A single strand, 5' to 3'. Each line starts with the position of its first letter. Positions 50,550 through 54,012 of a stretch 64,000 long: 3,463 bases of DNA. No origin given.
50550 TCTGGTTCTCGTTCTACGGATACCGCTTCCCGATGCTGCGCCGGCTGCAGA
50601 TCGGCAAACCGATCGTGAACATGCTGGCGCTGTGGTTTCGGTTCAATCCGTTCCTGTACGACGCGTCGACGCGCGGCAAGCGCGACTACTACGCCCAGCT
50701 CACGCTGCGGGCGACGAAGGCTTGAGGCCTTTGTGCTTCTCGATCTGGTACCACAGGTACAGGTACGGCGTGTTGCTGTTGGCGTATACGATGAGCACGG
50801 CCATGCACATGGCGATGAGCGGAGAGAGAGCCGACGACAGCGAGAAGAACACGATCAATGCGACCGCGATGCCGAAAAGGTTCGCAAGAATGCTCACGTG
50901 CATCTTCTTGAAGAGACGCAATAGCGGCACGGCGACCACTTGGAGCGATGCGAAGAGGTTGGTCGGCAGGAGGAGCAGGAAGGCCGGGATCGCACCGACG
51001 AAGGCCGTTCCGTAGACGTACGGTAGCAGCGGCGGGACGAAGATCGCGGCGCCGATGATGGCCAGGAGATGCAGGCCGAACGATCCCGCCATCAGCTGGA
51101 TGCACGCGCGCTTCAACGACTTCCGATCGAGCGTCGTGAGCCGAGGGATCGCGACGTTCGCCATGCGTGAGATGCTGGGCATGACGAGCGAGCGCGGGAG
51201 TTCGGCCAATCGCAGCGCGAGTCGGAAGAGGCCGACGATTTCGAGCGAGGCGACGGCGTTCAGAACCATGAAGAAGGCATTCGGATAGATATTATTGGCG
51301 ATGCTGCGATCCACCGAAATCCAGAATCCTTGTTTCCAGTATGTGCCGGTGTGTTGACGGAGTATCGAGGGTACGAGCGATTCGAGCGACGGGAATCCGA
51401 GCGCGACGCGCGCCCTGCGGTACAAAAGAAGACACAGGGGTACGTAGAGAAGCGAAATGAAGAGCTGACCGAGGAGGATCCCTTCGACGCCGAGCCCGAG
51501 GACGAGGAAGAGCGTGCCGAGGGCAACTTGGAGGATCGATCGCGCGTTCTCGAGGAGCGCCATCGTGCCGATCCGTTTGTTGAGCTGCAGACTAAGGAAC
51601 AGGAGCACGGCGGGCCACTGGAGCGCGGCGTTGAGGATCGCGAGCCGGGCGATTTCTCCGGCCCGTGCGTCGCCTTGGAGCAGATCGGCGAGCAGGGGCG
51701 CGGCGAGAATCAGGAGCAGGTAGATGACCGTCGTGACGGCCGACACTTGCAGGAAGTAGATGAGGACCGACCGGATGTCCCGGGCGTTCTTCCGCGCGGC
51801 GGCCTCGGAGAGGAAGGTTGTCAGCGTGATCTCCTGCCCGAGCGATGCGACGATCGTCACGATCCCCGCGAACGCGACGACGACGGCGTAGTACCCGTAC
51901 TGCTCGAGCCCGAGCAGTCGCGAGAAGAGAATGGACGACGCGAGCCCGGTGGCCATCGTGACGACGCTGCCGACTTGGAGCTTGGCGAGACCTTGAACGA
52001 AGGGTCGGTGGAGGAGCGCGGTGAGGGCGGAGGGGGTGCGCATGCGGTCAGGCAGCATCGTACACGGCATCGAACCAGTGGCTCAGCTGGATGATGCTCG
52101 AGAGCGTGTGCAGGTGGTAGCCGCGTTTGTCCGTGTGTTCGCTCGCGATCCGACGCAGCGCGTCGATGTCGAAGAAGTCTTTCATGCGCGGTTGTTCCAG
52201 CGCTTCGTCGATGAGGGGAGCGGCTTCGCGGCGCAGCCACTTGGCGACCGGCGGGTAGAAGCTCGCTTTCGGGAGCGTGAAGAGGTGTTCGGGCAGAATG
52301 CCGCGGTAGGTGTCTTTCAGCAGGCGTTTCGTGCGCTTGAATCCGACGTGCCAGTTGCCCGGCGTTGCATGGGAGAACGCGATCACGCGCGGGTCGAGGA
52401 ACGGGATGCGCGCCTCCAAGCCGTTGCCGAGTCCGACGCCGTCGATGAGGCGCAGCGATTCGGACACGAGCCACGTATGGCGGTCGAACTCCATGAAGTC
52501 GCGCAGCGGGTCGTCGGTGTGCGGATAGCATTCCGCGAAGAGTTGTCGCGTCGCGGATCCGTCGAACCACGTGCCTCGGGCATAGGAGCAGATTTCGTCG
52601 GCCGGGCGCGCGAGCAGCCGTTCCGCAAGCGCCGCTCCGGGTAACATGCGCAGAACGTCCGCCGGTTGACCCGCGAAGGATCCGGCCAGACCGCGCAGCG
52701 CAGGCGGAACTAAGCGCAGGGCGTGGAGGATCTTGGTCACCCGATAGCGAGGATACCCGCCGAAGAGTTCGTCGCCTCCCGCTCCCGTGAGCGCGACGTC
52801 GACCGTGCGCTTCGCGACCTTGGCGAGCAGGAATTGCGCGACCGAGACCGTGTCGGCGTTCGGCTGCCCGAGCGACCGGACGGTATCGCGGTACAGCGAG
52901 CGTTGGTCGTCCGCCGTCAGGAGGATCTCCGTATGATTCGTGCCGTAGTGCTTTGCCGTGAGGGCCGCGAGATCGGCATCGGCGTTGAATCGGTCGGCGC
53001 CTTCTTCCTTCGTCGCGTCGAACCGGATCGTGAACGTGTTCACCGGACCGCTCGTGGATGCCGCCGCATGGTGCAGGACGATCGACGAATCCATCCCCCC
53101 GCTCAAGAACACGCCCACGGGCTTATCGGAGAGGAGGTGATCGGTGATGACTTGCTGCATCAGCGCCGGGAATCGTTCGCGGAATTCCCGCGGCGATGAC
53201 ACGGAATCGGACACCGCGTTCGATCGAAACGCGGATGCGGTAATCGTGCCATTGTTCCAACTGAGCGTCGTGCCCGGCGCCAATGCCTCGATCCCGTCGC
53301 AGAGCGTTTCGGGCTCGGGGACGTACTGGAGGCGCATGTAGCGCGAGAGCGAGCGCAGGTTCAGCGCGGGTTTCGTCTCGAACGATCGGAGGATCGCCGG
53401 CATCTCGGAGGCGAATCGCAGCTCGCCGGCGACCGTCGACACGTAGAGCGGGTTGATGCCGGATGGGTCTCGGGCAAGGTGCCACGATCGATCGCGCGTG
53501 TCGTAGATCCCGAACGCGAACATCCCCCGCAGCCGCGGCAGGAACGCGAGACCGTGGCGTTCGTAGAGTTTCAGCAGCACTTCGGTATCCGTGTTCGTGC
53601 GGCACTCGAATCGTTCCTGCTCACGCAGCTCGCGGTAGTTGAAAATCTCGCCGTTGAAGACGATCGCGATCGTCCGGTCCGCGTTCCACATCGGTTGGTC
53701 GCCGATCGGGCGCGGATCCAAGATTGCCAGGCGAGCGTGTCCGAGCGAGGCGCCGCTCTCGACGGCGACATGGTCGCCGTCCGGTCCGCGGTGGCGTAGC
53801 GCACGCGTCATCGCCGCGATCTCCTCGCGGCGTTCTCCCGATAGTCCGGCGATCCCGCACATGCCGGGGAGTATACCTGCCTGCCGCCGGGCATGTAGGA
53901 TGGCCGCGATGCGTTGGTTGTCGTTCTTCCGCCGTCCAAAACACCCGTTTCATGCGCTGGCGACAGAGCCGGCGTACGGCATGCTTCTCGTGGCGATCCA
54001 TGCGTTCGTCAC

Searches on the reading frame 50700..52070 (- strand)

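Call 64: search_protein_families(library=pfam, proteins=[window:50700-52070:-], max_evalue=0.00001)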
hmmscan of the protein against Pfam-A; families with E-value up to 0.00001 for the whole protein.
window:50700-52070:- (456 aa): 1 family
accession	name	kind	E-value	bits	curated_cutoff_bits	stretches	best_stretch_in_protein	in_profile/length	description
PF01943.22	Polysacc_synt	-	4.2e-12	46.5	28.2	1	27-312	4-271/274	Polysaccharide biosynthesis protein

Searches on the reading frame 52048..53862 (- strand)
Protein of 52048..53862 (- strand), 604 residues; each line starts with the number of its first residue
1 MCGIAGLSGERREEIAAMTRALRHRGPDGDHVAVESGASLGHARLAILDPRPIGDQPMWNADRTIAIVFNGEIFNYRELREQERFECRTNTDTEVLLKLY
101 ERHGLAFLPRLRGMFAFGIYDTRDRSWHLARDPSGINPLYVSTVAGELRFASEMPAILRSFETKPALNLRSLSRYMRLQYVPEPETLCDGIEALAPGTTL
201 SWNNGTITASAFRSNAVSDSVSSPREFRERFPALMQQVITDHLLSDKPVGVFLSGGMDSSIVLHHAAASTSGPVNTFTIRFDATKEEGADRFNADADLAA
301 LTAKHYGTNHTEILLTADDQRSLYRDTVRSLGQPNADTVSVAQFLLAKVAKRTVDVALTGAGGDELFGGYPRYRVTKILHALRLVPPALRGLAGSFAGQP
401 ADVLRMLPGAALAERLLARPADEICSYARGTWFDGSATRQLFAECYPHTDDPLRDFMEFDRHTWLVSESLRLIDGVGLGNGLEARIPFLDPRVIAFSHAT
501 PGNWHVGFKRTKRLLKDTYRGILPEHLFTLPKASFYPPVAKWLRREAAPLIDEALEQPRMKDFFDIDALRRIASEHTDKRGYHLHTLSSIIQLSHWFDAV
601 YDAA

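Call 50: search_protein_families(library=ncbifam, proteins=[window:52048-53862:-], max_evalue=1e-10)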
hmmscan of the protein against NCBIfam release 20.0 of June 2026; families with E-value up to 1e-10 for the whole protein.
window:52048-53862:- (604 aa): 6 families
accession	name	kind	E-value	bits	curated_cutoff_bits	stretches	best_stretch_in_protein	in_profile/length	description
TIGR01536.1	asn_synth_AEB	equivalog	4.6e-108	362.5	267.1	1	2-535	1-517/517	asparagine synthase (glutamine-hydrolyzing)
TIGR03108.1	eps_aminotran_1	hypoth_equivalog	1.6e-96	324.4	816.9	2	1-390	1-395/628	XrtA/PEP-CTERM system amidotransferase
TIGR03104.1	trio_amidotrans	equivalog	8.6e-90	301.6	570.1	1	1-572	1-560/589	N-acetylglutaminylglutamine amidotransferase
NF006949.0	PRK09431.1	equivalog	1e-73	248.7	499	2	1-160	1-168/554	asparagine synthase B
NF033535.1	lass_lactam_cya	exception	6.3e-42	144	525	1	10-365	15-374/668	lasso peptide isopeptide bond-forming cyclase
NF033561.1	macrolact_Ik_Al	subfamily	4.7e-20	71.7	300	1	119-600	85-558/561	albusnodin/ikarugamycin family macrolactam cyclase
